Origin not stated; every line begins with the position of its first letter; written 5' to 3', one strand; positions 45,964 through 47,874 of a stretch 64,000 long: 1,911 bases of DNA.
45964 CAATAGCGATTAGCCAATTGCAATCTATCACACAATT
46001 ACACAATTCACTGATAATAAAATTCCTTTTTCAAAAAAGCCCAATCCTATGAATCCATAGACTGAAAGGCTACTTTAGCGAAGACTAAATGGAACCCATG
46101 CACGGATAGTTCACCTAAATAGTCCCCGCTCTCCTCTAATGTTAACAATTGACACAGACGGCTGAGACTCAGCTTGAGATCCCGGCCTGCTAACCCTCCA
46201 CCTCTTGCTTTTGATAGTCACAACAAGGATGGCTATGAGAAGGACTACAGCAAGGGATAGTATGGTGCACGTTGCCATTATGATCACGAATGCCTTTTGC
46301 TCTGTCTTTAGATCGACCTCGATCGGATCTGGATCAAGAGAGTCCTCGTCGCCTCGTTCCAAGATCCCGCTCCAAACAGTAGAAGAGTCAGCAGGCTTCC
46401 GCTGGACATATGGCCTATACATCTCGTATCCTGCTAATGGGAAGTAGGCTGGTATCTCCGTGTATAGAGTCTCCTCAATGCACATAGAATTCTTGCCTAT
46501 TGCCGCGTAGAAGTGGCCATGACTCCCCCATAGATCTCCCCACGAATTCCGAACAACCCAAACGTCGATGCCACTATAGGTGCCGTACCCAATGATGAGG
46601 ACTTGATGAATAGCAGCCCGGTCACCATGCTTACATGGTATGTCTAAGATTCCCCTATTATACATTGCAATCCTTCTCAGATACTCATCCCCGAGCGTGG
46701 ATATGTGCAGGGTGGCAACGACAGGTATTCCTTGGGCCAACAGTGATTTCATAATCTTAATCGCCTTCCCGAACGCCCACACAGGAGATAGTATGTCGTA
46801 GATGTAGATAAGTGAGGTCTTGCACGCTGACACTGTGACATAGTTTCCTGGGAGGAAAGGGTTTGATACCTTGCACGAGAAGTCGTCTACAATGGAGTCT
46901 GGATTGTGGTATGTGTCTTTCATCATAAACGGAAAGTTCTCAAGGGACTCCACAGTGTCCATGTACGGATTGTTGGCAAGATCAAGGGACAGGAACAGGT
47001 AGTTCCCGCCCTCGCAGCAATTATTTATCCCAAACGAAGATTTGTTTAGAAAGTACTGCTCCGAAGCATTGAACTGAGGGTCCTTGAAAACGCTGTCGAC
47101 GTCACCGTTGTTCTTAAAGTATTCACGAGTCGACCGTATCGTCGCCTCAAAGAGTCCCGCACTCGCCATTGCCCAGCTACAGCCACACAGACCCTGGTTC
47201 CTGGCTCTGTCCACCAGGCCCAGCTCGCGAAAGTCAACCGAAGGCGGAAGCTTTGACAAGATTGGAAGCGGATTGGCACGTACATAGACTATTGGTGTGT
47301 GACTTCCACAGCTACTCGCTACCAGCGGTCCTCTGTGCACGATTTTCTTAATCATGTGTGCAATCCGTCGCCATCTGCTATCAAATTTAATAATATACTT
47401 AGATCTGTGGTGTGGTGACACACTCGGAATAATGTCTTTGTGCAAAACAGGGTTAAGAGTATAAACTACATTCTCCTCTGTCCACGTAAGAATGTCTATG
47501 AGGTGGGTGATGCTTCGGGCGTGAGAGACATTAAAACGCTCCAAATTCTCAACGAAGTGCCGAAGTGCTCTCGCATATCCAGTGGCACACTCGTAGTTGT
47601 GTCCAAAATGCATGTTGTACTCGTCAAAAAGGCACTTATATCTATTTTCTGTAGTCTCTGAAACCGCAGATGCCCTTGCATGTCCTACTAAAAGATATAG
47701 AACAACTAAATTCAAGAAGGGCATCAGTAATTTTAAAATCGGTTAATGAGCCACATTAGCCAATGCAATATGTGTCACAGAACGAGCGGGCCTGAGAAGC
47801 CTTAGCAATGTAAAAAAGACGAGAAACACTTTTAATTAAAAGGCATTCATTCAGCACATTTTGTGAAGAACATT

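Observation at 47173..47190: Papain-family protease homologue with swapped nucleophile motif CGCSW (catalytic Cys to Ser) and a C-terminal TM anchor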

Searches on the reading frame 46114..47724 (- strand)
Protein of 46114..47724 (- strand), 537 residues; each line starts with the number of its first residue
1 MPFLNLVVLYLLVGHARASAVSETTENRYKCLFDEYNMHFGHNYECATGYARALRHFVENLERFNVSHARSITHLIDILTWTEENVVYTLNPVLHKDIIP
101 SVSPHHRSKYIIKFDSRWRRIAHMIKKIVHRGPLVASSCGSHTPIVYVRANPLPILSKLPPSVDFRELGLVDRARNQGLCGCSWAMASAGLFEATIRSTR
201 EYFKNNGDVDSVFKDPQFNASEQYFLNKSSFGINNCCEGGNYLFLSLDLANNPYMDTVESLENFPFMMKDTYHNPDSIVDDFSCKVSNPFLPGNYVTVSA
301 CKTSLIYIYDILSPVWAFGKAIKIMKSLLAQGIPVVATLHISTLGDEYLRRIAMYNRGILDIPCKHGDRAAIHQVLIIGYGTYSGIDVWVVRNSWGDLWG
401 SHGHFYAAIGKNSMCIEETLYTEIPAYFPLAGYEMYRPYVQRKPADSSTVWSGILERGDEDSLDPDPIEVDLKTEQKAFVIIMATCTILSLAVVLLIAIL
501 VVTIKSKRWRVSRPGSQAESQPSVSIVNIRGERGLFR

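Call 3: search_protein_families(library=pfam, proteins=[window:46114-47724:-], max_evalue=1)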
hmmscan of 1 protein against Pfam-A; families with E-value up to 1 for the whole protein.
window:46114-47724:- (537 aa): 2 families
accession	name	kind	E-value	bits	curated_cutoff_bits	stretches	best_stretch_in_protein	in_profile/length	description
PF00112.29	Peptidase_C1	-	1.2e-22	81.5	20.7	1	159-416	1-211/220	Papain family cysteine protease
PF15102.11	TMEM154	-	0.04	14.2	30.3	1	468-512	52-94/153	TMEM154 protein family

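Call 4: search_solved_structures(query=window:46114-47724:-, max_evalue=0.01, show_alignments=3)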
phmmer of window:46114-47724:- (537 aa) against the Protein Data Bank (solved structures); distinct sequences matched with E-value up to 0.01: 163 (the best 60 are shown).
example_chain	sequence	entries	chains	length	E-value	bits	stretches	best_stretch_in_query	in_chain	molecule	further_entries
8v57_A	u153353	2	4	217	8.7e-19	71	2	341-415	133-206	Cathepsin K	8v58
6bki_A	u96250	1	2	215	2.4e-18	69.5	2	341-415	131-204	Cathepsin K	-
5t6u_A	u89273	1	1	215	2.4e-18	69.5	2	341-415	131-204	Cathepsin K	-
5z5o_A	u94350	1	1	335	1e-17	67.4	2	341-415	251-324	Cathepsin K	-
5j94_A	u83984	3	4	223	2.7e-17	66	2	341-415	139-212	Cathepsin K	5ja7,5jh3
6czs_A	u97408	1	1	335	2.8e-17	66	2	343-415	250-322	Pro-cathepsin H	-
1by8_A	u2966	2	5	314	7.5e-17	64.6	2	341-415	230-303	PROTEIN (PROCATHEPSIN K)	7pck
3qj3_A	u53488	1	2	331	7.6e-17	64.5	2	355-415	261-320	Cathepsin L-like protein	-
6czk_A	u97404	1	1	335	1.4e-16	63.7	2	343-415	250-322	Pro-cathepsin H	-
1u9v_A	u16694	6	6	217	1.6e-16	63.5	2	341-415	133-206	Cathepsin K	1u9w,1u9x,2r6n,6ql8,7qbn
6qlm_A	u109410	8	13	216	2.1e-16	63.1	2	341-415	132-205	Cathepsin K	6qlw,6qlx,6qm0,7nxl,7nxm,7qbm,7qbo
9g6a_A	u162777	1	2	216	2.7e-16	62.7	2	341-415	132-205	Cathepsin K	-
1atk_A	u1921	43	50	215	3.3e-16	62.5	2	341-415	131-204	CATHEPSIN K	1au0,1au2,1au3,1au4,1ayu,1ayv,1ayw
5tdi_A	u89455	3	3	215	3.4e-16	62.4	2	341-415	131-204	Cathepsin K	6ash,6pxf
1nb3_A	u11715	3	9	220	4.1e-16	62.1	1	343-415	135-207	Cathepsin H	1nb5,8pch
2c0y_A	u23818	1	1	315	2.6e-13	52.9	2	370-415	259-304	PROCATHEPSIN S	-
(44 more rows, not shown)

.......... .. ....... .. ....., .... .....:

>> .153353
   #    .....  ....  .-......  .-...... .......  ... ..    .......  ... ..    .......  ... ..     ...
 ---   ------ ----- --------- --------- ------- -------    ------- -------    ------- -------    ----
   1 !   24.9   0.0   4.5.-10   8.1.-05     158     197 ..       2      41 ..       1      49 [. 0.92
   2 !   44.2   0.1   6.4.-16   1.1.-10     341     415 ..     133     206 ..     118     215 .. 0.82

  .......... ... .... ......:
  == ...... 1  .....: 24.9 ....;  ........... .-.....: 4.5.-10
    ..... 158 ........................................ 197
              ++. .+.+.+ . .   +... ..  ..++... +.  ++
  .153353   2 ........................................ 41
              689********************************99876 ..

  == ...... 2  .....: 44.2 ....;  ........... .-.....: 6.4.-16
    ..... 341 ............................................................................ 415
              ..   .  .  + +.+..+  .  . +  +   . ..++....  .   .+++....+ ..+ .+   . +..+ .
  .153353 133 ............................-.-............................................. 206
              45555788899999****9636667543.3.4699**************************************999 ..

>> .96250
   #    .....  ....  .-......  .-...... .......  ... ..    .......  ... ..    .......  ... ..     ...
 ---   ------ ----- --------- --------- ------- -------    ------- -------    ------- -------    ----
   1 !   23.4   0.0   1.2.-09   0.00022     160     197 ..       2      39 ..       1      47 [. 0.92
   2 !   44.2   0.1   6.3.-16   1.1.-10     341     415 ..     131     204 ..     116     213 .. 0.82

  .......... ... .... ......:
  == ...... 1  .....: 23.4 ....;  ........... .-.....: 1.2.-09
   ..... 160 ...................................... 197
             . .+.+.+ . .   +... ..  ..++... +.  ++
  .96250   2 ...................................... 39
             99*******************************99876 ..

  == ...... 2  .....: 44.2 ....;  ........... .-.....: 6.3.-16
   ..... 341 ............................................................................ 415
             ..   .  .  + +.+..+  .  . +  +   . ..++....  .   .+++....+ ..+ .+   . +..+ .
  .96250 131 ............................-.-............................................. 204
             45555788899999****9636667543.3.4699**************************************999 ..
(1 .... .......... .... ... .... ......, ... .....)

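Call 5: find_homologous_proteins(query=window:46114-47724:-, max_evalue=0.00001)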
Query window:46114-47724:- (537 aa): 15 proteins with E <= 0.00001 among 8000 candidates.
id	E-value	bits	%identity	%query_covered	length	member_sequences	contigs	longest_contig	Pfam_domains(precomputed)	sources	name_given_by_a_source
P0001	0.0e+0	1217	97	100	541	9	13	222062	PF00112.30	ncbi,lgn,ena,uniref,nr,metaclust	ncbi:Peptidase, C1A subfamily protein [Giardia duodenalis]|uniref:Peptidase, C1A subfamily protein n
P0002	2.8e-247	840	69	99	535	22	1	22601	PF00112.30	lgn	-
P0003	2.0e-229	781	62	99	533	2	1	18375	PF00112.30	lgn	-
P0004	1.5e-194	666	82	66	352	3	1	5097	PF00112.30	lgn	-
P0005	4.5e-130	453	45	94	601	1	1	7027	PF00112.30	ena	-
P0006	1.9e-129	451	43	95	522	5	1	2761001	PF00112.30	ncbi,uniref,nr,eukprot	ncbi:Cathepsin L [Giardia duodenalis]|uniref:Cathepsin L n=1 Tax=Giardia intestinalis (strain ATCC 5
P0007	2.8e-129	451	45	91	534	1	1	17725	PF00112.30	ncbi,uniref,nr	ncbi:Papain-like cysteine protease [Giardia duodenalis]|uniref:Papain-like cysteine protease n=1 Tax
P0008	1.6e-127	445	44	94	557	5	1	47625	PF00112.30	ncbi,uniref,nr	ncbi:Hypothetical protein GSB_154207 [Giardia duodenalis]|uniref:Peptidase C1A papain C-terminal dom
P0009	7.3e-127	443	43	94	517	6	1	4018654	PF00112.30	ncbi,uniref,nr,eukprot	ncbi:Cathepsin L-like protease [Giardia duodenalis]|uniref:Cathepsin L-like protease n=1 Tax=Giardia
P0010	5.2e-126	440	47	85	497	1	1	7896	PF00112.30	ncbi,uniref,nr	ncbi:Pre-mRNA splicing helicase BRR2 [Giardia duodenalis]|uniref:Pre-mRNA splicing helicase BRR2 n=1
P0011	7.3e-125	436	42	96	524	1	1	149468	PF00112.30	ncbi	ncbi:Cathepsin L precursor, partial [Giardia lamblia P15]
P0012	7.9e-124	433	45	94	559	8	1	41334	PF00112.30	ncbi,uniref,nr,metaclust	ncbi:Hypothetical protein GSB_153782 [Giardia duodenalis]|uniref:Peptidase C1A papain C-terminal dom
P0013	9.3e-107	376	48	68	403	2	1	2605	PF00112.30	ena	-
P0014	1.0e-93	333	46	63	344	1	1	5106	PF00112.30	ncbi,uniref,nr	ncbi:Hypothetical protein GSB_154668 [Giardia duodenalis]|uniref:Peptidase C1A papain C-terminal dom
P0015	2.6e-7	48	27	51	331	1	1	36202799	PF00112.30,PF03051.22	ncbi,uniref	ncbi:cathepsin O [Salminus brasiliensis]|uniref:cathepsin O n=1 Tax=Salminus brasiliensis TaxID=9302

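Call 9: list_cluster_members(proteins=[window:46114-47724:-, P0001, P0002, P0003, P0004])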
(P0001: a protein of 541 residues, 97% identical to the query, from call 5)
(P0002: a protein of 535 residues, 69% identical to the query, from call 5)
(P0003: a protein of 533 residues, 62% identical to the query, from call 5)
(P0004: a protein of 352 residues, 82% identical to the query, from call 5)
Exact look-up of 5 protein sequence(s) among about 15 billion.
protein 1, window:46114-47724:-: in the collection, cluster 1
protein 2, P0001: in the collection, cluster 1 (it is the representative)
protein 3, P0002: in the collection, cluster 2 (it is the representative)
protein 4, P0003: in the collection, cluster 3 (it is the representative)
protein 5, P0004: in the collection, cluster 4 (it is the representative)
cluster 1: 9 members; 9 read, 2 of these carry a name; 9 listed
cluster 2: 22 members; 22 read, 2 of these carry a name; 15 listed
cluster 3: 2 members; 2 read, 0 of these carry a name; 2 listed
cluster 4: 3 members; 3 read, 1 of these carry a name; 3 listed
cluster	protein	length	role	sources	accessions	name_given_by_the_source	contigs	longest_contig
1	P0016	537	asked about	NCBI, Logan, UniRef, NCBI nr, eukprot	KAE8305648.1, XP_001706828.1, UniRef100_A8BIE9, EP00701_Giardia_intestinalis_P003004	Cathepsin L [Giardia duodenalis] | Cathepsin L n=1 Tax=Giardia intestinalis (strain ATCC 50803 / WB clone C6) TaxID=184922 ... | Cathepsin L [Giardia intestinalis]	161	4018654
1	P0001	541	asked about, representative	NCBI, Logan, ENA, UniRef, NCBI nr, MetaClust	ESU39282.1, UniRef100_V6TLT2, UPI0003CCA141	Peptidase, C1A subfamily protein [Giardia duodenalis] | Peptidase, C1A subfamily protein n=1 Tax=Giardia intestinalis TaxID=5741 ... | Peptidase, C1A subfamily protein [Giardia intestinalis]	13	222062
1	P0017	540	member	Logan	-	-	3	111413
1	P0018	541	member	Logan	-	-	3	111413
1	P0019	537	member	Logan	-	-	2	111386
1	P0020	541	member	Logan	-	-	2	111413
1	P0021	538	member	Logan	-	-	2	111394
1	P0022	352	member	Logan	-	-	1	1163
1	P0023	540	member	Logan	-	-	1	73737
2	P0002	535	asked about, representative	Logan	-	-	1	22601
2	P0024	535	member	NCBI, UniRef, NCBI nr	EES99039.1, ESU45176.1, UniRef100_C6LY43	Peptidase, C1A subfamily protein [Giardia duodenalis] | Cathepsin L n=2 Tax=Giardia intestinalis TaxID=5741 RepID=C6LY43_GIAIB | Cathepsin L precursor [Giardia intestinalis ATCC 50581]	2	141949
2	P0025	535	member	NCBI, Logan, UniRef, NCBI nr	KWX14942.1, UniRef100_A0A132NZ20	Cathepsin L precursor/ Peptidase/ C1A subfamily [Giardia duodenalis assemblage B] | Cathepsin L/ Peptidase/ C1A subfamily n=1 Tax=Giardia duodenalis assemblage B ... | Cathepsin L precursor/ Peptidase/ C1A subfamily [Giardia intestinalis assemblage B]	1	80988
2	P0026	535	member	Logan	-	-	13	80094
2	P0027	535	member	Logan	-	-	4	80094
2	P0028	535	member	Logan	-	-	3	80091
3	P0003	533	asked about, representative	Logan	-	-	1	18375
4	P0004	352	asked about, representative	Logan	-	-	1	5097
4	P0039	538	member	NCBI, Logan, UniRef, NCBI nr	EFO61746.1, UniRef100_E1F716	Cathepsin L precursor [Giardia lamblia P15] | Cathepsin L n=1 Tax=Giardia intestinalis (strain P15) TaxID=658858 RepID=E1F716_GIAIA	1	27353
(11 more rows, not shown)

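Call 11: find_encoding_contigs(protein=P0003, flank=6000, max_places=2)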
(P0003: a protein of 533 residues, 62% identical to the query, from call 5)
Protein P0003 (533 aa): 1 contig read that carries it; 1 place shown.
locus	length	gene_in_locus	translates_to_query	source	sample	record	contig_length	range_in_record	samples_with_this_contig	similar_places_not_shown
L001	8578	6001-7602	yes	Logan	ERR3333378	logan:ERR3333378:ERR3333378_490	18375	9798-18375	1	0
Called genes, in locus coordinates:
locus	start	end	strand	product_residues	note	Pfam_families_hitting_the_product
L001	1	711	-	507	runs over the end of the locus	PF21126:KATNA1_MIT, PF00004:AAA, PF17862:AAA_lid_3, PF09336:Vps4_C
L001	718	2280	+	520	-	PF00566:RabGAP-TBC, PF23436:RabGap-TBC_2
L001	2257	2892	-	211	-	-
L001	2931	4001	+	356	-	-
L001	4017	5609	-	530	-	PF00023:Ank (faint), PF12796:Ank_2, PF13606:Ank_3 (faint)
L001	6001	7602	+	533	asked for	PF00112:Peptidase_C1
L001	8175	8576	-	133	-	?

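Call 12: find_encoding_contigs(protein=P0002, flank=6000, max_places=2)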
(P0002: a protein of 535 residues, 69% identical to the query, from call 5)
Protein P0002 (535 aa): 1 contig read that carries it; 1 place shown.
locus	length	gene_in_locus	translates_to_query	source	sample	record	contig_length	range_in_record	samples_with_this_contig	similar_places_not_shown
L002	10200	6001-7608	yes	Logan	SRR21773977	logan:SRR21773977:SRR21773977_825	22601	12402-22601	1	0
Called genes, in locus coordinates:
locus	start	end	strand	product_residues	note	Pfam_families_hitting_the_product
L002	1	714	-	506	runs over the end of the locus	PF21126:KATNA1_MIT, PF00004:AAA, PF17862:AAA_lid_3, PF09336:Vps4_C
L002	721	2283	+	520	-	PF00566:RabGAP-TBC, PF23436:RabGap-TBC_2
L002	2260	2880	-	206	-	-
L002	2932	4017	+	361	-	-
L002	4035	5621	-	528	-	PF12796:Ank_2, PF13606:Ank_3 (faint), PF00023:Ank (faint)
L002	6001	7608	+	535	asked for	PF00112:Peptidase_C1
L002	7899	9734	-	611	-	PF21953:NadN_nucleosid_C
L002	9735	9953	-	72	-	-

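Call 13: find_encoding_contigs(protein=P0001, flank=6000, max_places=2)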
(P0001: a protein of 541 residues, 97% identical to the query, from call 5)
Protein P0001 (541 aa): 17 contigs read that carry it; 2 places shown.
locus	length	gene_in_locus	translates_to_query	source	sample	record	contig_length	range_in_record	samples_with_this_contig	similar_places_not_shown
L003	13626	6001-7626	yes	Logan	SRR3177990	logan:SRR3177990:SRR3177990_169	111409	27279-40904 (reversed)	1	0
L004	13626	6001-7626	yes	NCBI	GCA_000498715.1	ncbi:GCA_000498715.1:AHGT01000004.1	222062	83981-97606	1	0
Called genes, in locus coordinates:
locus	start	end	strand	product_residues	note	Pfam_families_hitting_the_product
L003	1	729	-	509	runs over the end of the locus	PF21126:KATNA1_MIT, PF00004:AAA, PF17862:AAA_lid_3, PF09336:Vps4_C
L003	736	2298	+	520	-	PF00566:RabGAP-TBC, PF23436:RabGap-TBC_2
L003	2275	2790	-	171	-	-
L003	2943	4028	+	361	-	-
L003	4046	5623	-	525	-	PF12796:Ank_2, PF00023:Ank (faint), PF13606:Ank_3 (faint)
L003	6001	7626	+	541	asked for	PF00112:Peptidase_C1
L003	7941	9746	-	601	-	PF21953:NadN_nucleosid_C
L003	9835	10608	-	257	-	PF00121:TIM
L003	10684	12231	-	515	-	-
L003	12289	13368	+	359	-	PF00069:Pkinase, PF07714:PK_Tyr_Ser-Thr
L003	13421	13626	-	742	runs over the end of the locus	PF01189:Methyltr_RsmB-F, PF25376:Pre-PUA_NSUN2 (faint)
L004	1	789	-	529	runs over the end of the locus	PF21126:KATNA1_MIT, PF00004:AAA, PF17862:AAA_lid_3, PF09336:Vps4_C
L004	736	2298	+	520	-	PF00566:RabGAP-TBC, PF23436:RabGap-TBC_2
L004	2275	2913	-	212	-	-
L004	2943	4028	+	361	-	-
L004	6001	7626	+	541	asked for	PF00112:Peptidase_C1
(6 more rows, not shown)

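Call 14: find_encoding_contigs(protein=P0039, flank=3000, max_places=1)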
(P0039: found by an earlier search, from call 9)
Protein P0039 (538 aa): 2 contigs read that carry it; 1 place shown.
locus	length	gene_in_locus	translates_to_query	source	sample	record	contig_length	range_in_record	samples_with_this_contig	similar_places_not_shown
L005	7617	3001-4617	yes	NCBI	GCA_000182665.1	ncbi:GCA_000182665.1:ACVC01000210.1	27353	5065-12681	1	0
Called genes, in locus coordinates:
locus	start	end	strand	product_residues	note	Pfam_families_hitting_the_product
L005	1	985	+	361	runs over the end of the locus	-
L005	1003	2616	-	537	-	PF00023:Ank (faint), PF12796:Ank_2, PF13606:Ank_3 (faint)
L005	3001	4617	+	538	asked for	PF00112:Peptidase_C1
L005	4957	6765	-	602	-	PF21953:NadN_nucleosid_C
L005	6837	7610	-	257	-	PF00121:TIM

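Call 30: search_protein_representatives(protein=window:46114-47724:-)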
Query: 537 residues. Proteins with E-value up to 0.001 (for the whole library): 6533; up to 1e-10: 290; up to 1e-30: 17. The best 150 are listed.
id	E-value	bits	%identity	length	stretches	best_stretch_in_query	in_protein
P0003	6.5e-230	781.0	62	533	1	3-532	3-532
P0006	6.1e-130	451.0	45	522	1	11-506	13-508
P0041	2.8e-91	323.4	40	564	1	23-470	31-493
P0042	9.6e-64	232.6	40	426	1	147-466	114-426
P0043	1.4e-60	222.1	37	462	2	144-511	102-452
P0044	1.0e-53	199.4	36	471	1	149-503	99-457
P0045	3.4e-52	194.4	38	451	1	145-426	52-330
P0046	2.1e-48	182.0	36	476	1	134-488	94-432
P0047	3.8e-47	177.8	36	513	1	161-464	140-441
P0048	2.8e-46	174.9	35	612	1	141-509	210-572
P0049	1.1e-45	173.0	34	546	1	144-520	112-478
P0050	4.7e-43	164.3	36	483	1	150-460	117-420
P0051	1.4e-36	142.9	34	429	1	147-469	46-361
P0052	5.4e-36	141.0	38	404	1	149-436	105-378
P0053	1.6e-32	129.6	33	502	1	151-470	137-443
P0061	3.5e-28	115.2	31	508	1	150-439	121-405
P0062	3.9e-28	115.0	33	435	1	150-435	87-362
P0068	5.9e-26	107.9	38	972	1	154-430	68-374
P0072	5.5e-24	101.4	30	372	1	150-483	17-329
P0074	1.5e-23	99.9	33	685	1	144-442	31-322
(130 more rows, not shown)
